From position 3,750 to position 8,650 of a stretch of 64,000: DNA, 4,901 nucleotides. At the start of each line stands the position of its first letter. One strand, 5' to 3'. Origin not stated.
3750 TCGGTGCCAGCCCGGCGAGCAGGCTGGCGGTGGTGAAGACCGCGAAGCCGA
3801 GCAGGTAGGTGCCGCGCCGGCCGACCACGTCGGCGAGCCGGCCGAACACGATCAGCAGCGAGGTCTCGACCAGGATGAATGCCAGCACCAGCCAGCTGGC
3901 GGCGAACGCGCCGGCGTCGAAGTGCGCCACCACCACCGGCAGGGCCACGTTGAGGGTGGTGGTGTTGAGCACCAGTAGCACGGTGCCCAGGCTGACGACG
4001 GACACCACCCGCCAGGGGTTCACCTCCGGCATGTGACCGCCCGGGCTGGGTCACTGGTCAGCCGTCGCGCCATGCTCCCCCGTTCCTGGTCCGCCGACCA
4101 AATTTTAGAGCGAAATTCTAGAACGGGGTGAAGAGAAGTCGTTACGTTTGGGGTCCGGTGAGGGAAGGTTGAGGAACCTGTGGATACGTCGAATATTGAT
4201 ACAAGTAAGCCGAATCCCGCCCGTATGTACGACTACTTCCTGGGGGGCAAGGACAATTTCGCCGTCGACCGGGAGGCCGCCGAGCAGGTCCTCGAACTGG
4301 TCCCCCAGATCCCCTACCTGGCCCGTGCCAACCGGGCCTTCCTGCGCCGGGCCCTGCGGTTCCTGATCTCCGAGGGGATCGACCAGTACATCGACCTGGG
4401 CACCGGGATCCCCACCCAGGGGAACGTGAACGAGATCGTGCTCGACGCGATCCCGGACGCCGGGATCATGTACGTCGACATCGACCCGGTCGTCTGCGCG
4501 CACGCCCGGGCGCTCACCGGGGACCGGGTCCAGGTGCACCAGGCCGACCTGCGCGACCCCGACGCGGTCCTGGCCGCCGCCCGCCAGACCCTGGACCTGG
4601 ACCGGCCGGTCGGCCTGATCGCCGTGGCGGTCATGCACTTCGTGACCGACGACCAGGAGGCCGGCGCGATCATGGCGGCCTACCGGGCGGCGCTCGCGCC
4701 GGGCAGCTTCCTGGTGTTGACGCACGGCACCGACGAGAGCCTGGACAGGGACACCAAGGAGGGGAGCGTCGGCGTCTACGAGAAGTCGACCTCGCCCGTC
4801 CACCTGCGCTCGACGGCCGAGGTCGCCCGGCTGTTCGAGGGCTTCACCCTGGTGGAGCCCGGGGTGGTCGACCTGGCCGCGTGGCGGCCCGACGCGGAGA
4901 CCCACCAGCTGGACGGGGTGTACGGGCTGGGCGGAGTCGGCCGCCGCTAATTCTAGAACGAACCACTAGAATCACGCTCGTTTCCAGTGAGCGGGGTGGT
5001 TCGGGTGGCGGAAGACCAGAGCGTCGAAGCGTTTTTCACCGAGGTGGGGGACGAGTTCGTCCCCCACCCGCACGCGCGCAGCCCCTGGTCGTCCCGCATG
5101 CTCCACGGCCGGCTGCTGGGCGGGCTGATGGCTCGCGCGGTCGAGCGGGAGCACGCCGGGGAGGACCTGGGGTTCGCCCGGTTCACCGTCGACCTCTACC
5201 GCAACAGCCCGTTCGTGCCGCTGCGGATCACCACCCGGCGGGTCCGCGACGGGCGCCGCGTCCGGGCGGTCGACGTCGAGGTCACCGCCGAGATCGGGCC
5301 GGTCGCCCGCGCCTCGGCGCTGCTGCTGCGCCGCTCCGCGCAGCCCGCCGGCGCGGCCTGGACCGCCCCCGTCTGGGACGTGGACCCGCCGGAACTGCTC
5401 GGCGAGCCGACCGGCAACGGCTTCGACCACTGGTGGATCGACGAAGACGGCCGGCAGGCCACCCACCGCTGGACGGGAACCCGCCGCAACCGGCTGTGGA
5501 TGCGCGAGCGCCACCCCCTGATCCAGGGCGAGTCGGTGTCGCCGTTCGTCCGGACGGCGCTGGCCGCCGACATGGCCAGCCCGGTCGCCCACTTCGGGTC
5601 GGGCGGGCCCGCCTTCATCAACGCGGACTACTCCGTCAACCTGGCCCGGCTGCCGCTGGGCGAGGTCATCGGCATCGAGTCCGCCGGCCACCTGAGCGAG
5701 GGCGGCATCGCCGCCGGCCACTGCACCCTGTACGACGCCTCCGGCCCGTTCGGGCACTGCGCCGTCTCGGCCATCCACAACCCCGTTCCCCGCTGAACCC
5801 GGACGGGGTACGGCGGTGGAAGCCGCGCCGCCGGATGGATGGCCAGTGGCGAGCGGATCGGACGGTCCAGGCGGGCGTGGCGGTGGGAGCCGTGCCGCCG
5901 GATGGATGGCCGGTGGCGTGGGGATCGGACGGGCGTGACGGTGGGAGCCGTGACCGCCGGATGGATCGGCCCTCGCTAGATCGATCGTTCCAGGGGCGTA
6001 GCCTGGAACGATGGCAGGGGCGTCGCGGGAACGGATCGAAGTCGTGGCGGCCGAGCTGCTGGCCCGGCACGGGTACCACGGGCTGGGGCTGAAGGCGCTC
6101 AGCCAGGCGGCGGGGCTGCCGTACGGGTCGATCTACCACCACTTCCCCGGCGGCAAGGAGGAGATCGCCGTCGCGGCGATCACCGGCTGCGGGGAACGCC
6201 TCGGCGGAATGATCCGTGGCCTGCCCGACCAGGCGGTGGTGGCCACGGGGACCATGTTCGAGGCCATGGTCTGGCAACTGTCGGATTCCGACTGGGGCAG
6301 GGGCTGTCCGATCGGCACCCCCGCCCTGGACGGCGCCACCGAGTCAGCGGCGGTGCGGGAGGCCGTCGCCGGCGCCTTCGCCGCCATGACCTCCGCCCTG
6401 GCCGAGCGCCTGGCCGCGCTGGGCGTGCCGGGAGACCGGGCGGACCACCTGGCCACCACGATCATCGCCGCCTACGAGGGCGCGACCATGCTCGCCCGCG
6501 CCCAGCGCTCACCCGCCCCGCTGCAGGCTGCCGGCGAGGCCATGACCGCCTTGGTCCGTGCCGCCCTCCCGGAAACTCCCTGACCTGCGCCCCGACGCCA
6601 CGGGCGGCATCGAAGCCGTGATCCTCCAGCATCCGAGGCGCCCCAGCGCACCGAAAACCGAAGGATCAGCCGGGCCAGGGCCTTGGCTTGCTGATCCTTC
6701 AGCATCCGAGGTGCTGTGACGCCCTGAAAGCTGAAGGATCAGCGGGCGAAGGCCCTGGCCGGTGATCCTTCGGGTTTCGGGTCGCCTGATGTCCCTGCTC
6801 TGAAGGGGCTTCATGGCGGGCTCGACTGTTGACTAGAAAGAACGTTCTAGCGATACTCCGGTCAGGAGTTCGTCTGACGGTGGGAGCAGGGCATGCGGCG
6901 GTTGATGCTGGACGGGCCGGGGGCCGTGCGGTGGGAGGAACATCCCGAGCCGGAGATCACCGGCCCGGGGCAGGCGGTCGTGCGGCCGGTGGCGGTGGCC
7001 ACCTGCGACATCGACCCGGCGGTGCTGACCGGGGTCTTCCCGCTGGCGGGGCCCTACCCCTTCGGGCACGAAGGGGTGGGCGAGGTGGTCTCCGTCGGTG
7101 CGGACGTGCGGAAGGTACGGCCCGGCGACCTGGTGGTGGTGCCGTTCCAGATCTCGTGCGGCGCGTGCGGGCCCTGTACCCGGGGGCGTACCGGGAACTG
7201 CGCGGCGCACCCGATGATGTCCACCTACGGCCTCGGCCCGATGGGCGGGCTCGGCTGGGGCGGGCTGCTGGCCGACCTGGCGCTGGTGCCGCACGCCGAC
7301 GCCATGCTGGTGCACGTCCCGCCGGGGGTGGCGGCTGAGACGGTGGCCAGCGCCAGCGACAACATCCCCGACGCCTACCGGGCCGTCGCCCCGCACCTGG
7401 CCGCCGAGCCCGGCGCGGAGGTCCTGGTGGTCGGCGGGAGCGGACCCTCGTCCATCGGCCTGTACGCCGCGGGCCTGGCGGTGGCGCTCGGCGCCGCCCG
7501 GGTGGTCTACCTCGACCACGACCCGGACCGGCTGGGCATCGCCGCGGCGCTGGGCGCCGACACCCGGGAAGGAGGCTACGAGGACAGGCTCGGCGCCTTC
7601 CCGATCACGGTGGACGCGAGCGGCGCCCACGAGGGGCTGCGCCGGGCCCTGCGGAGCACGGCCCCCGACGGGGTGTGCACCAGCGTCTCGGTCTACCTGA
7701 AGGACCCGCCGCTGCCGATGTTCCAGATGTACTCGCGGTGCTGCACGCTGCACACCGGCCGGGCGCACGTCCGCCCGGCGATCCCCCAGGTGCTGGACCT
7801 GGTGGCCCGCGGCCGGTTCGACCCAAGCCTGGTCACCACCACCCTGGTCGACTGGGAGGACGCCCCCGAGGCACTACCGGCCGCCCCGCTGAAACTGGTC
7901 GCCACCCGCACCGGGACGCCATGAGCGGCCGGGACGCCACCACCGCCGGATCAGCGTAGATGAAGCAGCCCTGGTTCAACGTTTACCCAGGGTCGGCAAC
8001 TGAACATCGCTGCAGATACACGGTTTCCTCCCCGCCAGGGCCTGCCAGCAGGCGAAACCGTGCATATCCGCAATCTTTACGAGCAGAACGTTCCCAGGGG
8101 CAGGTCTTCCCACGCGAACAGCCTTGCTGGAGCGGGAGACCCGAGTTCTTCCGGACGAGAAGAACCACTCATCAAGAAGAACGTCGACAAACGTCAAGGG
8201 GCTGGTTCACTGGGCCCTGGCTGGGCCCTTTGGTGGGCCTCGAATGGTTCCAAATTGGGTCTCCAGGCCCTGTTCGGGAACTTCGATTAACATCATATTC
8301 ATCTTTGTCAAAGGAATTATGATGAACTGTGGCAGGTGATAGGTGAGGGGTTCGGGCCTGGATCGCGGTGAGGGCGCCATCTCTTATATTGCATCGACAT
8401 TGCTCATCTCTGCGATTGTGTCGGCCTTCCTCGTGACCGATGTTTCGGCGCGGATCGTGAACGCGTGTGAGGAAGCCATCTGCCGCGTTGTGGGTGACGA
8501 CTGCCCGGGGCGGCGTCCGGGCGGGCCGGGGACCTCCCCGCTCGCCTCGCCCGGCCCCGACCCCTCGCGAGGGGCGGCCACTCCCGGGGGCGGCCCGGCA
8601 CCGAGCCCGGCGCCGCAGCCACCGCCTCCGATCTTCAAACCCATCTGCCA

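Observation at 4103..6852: Shared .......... box upstream of three neighbouring genes flanking a TetR regulator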

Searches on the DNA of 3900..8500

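Call 70: search_rna_families(source=window, start=3900, end=8500, threshold=evalue, max_evalue=1)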
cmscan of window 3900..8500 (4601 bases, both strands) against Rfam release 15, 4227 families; matches with E-value up to 1: 4.
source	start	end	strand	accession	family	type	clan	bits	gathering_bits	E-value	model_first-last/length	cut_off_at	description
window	6675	6758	+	RF03888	mir-3160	Gene; miRNA;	-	41.2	80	0.00015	1-83/83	no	mir-3160 microRNA precursor family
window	6673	6760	+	RF03593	mir-2331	Gene; miRNA;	-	27.3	100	0.1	1-71/71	no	mir-2331 microRNA precursor family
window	6719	6786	+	RF00802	mir-207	Gene; miRNA;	-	24.5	88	0.26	1-78/78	no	mir-207 microRNA precursor family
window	6663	6768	+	RF01921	mir-1296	Gene; miRNA;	-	24.3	100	0.23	1-87/87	no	mir-1296 microRNA precursor family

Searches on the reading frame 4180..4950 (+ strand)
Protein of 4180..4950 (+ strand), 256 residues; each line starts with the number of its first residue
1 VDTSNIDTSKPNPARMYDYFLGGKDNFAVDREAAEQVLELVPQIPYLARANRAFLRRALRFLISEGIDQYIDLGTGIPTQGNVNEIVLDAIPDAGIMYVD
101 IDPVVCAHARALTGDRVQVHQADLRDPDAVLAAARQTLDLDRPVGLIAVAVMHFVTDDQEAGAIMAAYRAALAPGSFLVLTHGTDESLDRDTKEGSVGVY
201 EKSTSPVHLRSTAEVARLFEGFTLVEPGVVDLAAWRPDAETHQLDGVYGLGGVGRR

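Call 6: search_protein_families(library=pfam, proteins=[window:4180-4950:+], max_evalue=0.001)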
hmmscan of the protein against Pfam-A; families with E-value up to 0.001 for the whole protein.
window:4180-4950:+ (256 aa): 1 family
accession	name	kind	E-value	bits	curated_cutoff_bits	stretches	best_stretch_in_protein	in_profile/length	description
PF04672.18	Methyltransf_19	-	8.6e-88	294.8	26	1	3-255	5-266/268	S-adenosyl methyltransferase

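Call 15: find_homologous_proteins(query=window:4180-4950:+, max_evalue=1e-30)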
Query window:4180-4950:+ (256 aa): 7051 proteins with E <= 1e-30 among 8000 candidates; the best 120 are listed.
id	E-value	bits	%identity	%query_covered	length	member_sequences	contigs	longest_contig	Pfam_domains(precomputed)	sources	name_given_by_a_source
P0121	2.3e-153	527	100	94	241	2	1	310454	PF04672.19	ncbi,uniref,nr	ncbi:hypothetical protein DPM19_19005 [Actinomadura craniellae]|uniref:SAM-dependent methyltransfera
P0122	1.3e-98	348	66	94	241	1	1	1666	PF04672.19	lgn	-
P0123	2.7e-86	307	57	99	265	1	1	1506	PF04672.19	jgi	jgi:hypothetical protein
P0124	4.5e-75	271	51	99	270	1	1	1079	PF04672.19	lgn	-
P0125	2.7e-74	268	51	99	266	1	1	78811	PF04672.19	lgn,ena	-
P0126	3.4e-74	268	52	98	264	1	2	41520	PF04672.19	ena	-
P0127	3.4e-74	268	52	98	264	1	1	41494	PF04672.19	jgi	-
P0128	5.9e-74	267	51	99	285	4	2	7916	PF04672.19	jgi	-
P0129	1.2e-73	266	51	97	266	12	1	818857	PF04672.19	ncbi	ncbi:SAM-dependent methyltransferase [Actinosynnema sp. NPDC023794]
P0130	1.4e-73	266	50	98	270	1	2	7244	PF04672.19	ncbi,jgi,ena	-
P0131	1.5e-73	266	50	99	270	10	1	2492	PF04672.19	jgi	-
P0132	1.8e-73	265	51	99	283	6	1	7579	PF04672.19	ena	-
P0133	2.1e-73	265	52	98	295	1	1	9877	PF04672.19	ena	-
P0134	2.4e-73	265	52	98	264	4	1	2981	PF04672.19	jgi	-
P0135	2.9e-73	265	51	98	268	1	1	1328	PF08242.19,PF04672.19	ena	-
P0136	4.5e-73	264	50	97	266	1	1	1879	PF04672.19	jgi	jgi:SAM-dependent methyltransferase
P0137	5.0e-73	264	49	99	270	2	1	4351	PF04672.19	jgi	jgi:hypothetical protein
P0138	6.7e-73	263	51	98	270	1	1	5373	PF04672.19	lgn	-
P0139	6.7e-73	263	51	98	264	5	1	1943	PF04672.19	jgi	jgi:hypothetical protein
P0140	7.5e-73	263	50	99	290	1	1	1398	PF04672.19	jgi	jgi:S-adenosyl methyltransferase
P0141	8.2e-73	263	51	99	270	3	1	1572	PF04672.19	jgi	jgi:hypothetical protein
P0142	9.4e-73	263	48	100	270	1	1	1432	PF04672.19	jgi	jgi:hypothetical protein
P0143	9.9e-73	263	50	97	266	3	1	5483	PF04672.19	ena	-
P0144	1.3e-72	263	51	98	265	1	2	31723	PF04672.19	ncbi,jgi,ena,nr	ncbi:MAG TPA: SAM-dependent methyltransferase [Actinomycetes bacterium]|jgi:hypothetical protein|nr:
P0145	1.3e-72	262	51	99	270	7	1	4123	PF04672.19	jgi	jgi:S-adenosyl methyltransferase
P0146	1.6e-72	262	51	98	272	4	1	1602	PF04672.19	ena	-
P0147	2.2e-72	262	50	97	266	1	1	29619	PF04672.19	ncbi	-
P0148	2.4e-72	262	50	99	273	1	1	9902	PF04672.19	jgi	jgi:hypothetical protein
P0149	2.5e-72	262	51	98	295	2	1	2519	PF04672.19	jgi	jgi:S-adenosyl methyltransferase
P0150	2.9e-72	261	50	98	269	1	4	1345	PF08242.19,PF04672.19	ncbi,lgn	-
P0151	4.1e-72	261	51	99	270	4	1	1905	PF04672.19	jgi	jgi:hypothetical protein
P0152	4.6e-72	261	50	97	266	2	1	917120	PF08242.19,PF04672.19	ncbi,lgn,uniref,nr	ncbi:S-adenosyl methyltransferase [Saccharothrix carnea]|uniref:S-adenosyl methyltransferase n=1 Tax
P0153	4.6e-72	261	50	99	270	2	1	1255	PF04672.19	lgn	-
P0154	5.4e-72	260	52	100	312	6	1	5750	PF04672.19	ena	-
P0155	6.8e-72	260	49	98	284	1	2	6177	PF04672.19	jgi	jgi:hypothetical protein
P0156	6.9e-72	260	51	100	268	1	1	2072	PF04672.19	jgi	-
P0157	7.1e-72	260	50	98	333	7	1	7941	PF04672.19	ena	-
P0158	9.0e-72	260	51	98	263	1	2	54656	PF04672.19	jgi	jgi:hypothetical protein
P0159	9.5e-72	260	51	92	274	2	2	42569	PF04672.19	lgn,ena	-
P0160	9.6e-72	260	50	98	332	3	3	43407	PF04672.19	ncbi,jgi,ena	-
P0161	1.1e-71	259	48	98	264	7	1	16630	PF04672.19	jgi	jgi:hypothetical protein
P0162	1.1e-71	259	49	99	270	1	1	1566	PF04672.19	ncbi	ncbi:MAG TPA: SAM-dependent methyltransferase [Streptosporangiaceae bacterium]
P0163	1.3e-71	259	49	97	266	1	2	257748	PF04672.19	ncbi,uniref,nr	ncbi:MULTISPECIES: SAM-dependent methyltransferase [Saccharothrix]|uniref:SAM-dependent methyltransf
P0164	1.7e-71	259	51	98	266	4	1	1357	PF04672.19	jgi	jgi:O-methyltransferase involved in polyketide biosynthesis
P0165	2.2e-71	258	47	98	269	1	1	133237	PF13489.13,PF08242.19,PF04672.19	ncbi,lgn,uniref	ncbi:SAM-dependent methyltransferase [Micromonospora sp. NPDC049679]|uniref:SAM-dependent methyltran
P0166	2.5e-71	258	50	99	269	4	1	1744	PF04672.19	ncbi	-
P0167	2.6e-71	258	51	98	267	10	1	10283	PF08242.19,PF04672.19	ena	-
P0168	2.7e-71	258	50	99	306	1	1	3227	PF04672.19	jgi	jgi:hypothetical protein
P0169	2.9e-71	258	49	97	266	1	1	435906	PF04672.19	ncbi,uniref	ncbi:SAM-dependent methyltransferase [Actinosynnema sp. NPDC053489]|uniref:SAM-dependent methyltrans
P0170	2.9e-71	258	50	93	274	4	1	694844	PF04672.19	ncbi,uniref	ncbi:SAM-dependent methyltransferase [Nonomuraea sp. NPDC004580]|uniref:SAM-dependent methyltransfer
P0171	3.7e-71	258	51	99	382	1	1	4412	PF04672.19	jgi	jgi:S-adenosyl methyltransferase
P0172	3.9e-71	258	48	100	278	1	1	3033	PF04672.19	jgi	jgi:hypothetical protein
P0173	4.6e-71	257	48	99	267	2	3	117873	PF04672.19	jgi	jgi:hypothetical protein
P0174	5.6e-71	257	51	98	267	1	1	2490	PF04672.19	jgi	-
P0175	5.8e-71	257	49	97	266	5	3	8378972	PF04672.19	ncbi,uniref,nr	ncbi:SAM-dependent methyltransferase [Saccharothrix longispora]|uniref:SAM-dependent methyltransfera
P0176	6.4e-71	257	49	98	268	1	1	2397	PF04672.19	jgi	jgi:SAM-dependent methyltransferase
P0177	6.4e-71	257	49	97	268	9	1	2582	PF04672.19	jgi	jgi:SAM-dependent methyltransferase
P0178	1.0e-70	256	54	96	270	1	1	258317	PF04672.19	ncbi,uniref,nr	ncbi:SAM-dependent methyltransferase [Microtetraspora niveoalba]|uniref:SAM-dependent methyltransfer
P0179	1.1e-70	256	49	98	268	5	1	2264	PF04672.19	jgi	jgi:hypothetical protein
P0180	1.1e-70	256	52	98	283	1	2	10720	PF04672.19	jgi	jgi:hypothetical protein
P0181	1.2e-70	256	48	98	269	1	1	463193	PF08242.19,PF04672.19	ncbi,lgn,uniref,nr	ncbi:S-adenosyl methyltransferase [Micromonospora pattaloongensis]|uniref:S-adenosyl methyltransfera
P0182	1.3e-70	256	52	98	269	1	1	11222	PF04672.19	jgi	jgi:SAM-dependent methyltransferase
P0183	1.7e-70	256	48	98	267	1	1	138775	PF08242.19,PF04672.19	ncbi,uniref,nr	ncbi:hypothetical protein Acsp04_48130 [Actinomadura sp. NBRC 104425]|uniref:SAM-dependent methyltra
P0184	2.2e-70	255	51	98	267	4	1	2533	PF04672.19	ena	-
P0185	2.2e-70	255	49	93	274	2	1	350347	PF04672.19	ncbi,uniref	ncbi:SAM-dependent methyltransferase [Nonomuraea sp. NPDC049421]|uniref:SAM-dependent methyltransfer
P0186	2.3e-70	255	49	99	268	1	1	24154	PF04672.19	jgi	jgi:hypothetical protein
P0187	2.5e-70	255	49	97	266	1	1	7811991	PF04672.19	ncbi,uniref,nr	ncbi:SAM-dependent methyltransferase [Saccharothrix australiensis]|uniref:O-methyltransferase involv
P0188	2.6e-70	255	49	98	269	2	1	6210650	PF08242.19,PF04672.19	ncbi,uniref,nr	ncbi:S-adenosyl methyltransferase [Micromonospora nigra]|uniref:S-adenosyl methyltransferase n=1 Tax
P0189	3.2e-70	255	49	97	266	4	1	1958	PF04672.19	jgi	jgi:SAM-dependent methyltransferase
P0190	3.2e-70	255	48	100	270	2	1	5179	PF04672.19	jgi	jgi:hypothetical protein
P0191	3.3e-70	255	50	92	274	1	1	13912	PF04672.19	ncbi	-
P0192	3.5e-70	255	49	99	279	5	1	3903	PF04672.19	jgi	-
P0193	3.5e-70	255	50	98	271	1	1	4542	PF04672.19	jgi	jgi:hypothetical protein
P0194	3.7e-70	254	50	98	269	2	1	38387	PF08242.19,PF04672.19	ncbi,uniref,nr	ncbi:SAM-dependent methyltransferase [Micromonospora sp. KC213]|uniref:SAM-dependent methyltransfera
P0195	4.1e-70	254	48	97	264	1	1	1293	PF08242.19,PF04672.19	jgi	-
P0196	5.1e-70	254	49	98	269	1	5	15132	PF04672.19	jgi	jgi:hypothetical protein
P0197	5.2e-70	254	50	99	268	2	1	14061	PF04672.19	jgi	jgi:S-adenosyl methyltransferase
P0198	5.3e-70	254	51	98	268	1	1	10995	PF08242.19,PF04672.19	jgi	jgi:SAM-dependent methyltransferase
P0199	5.4e-70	254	52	99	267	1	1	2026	PF04672.19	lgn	-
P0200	5.5e-70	254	48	99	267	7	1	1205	PF04672.19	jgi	-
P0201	6.0e-70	254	51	91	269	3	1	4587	PF04672.19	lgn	-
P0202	6.1e-70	254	50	98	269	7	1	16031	PF04672.19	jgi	-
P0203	6.7e-70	254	49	99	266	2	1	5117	PF04672.19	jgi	jgi:SAM-dependent methyltransferase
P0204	8.8e-70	253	50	98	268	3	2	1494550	PF04672.19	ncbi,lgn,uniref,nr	ncbi:SAM-dependent methyltransferase [Phytohabitans houttuyneae]|uniref:S-adenosyl methyltransferase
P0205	8.9e-70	253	50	92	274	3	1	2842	PF04672.19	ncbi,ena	-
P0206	9.6e-70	253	49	97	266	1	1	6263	PF04672.19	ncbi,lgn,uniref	ncbi:SAM-dependent methyltransferase [Actinosynnema sp. NPDC023658]|uniref:SAM-dependent methyltrans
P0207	1.0e-69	253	49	99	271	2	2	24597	PF04672.19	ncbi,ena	ncbi:MAG TPA: SAM-dependent methyltransferase [Actinomycetota bacterium]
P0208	1.2e-69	253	48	98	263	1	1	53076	PF08242.19,PF04672.19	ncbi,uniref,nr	ncbi:hypothetical protein F0L68_09885 [Solihabitans fulvus]|uniref:S-adenosyl methyltransferase n=1 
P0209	1.2e-69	253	50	98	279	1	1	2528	PF04672.19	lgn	-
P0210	1.2e-69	253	50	99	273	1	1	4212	PF04672.19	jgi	jgi:S-adenosyl methyltransferase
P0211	1.3e-69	253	49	99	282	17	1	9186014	PF04672.19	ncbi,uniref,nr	ncbi:SAM-dependent methyltransferase [Kitasatospora herbaricolor]|uniref:SAM-dependent methyltransfe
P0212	1.5e-69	252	50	98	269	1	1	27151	PF04672.19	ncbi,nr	ncbi:MAG: hypothetical protein GEV12_16865 [Micromonosporaceae bacterium]|nr:hypothetical protein [M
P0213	1.5e-69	252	50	98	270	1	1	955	PF04672.19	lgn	-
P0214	1.6e-69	252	49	99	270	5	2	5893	PF04672.19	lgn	-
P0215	1.7e-69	252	49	98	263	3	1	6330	PF04672.19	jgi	jgi:hypothetical protein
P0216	1.8e-69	252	48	100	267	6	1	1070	PF04672.19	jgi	jgi:hypothetical protein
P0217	1.9e-69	252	49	98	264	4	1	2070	PF04672.19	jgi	jgi:S-adenosyl methyltransferase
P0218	1.9e-69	252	48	99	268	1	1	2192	PF04672.19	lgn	-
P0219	2.0e-69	252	45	99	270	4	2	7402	PF04672.19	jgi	jgi:hypothetical protein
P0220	2.2e-69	252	47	100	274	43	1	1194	PF04672.19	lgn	-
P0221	2.2e-69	252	49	99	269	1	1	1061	PF04672.19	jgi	jgi:hypothetical protein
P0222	2.2e-69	252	51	91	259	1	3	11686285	PF04672.19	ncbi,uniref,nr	ncbi:SAM-dependent methyltransferase [Thermocatellispora tengchongensis]|uniref:SAM-dependent methyl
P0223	2.6e-69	252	48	98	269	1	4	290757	PF13489.13,PF08242.19,PF04672.19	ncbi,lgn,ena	ncbi:MAG TPA: SAM-dependent methyltransferase [Micromonospora sp.]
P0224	2.7e-69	252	49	98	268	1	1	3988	PF04672.19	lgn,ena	-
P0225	2.8e-69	252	49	93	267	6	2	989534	PF04672.19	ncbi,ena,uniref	ncbi:SAM-dependent methyltransferase [Nonomuraea sp. NPDC049309]|uniref:SAM-dependent methyltransfer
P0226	2.8e-69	252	49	100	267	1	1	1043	PF04672.19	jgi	-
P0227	2.8e-69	252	51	98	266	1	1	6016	PF04672.19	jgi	jgi:S-adenosyl methyltransferase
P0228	3.0e-69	251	48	98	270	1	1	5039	PF04672.19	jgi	jgi:hypothetical protein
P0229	3.0e-69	251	47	98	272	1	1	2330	PF04672.19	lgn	-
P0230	3.3e-69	251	49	91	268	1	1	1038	PF08242.19,PF04672.19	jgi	jgi:SAM-dependent methyltransferase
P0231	3.5e-69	251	46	99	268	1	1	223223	PF08242.19,PF04672.19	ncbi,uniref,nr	ncbi:SAM-dependent methyltransferase [Phytohabitans sp. ZYX-F-186]|uniref:SAM-dependent methyltransf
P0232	3.6e-69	251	48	99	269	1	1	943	PF04672.19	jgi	jgi:hypothetical protein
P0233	3.6e-69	251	50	98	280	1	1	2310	PF08242.19,PF04672.19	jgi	jgi:hypothetical protein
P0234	3.6e-69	251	48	98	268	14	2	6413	PF04672.19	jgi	jgi:hypothetical protein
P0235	3.7e-69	251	50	98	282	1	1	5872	PF08242.19,PF04672.19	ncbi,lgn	ncbi:MAG: SAM-dependent methyltransferase [Natronosporangium sp.]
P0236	3.7e-69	251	50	99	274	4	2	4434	PF04672.19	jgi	jgi:hypothetical protein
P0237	4.1e-69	251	48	98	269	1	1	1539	PF13489.13,PF08242.19,PF04672.19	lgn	-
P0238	4.3e-69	251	48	100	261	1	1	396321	PF04672.19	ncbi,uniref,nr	ncbi:SAM-dependent methyltransferase [Mangrovihabitans endophyticus]|uniref:S-adenosyl methyltransfe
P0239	4.4e-69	251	49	99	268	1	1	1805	PF04672.19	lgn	-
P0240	4.4e-69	251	48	98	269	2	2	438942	PF08242.19,PF04672.19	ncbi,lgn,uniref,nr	ncbi:SAM-dependent methyltransferase [Micromonospora sp. DT48]|uniref:SAM-dependent methyltransferas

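Call 16: find_encoding_contigs(protein=P0122, flank=3000, max_places=3)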
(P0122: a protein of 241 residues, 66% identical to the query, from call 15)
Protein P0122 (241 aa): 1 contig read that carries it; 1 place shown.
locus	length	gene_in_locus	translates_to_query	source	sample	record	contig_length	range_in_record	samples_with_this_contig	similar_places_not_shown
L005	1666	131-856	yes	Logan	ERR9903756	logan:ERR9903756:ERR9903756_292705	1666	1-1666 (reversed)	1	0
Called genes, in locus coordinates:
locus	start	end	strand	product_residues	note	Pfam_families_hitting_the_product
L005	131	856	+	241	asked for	PF04672:Methyltransf_19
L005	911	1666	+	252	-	?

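Call 17: find_encoding_contigs(protein=P0123, flank=3000, max_places=3)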
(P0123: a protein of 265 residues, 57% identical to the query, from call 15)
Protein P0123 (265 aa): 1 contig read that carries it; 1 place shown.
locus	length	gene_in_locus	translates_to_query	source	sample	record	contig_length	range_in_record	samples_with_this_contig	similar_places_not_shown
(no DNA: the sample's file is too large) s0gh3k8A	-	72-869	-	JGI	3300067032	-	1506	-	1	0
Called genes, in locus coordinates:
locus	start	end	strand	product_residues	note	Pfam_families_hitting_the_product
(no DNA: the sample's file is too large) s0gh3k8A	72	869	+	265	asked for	PF04672:Methyltransf_19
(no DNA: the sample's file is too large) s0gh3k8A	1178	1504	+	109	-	?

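Call 55: search_protein_families(library=ncbifam, proteins=[window:4180-4950:+], max_evalue=0.00001)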
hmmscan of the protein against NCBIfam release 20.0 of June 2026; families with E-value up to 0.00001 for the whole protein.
window:4180-4950:+ (256 aa): 0 families
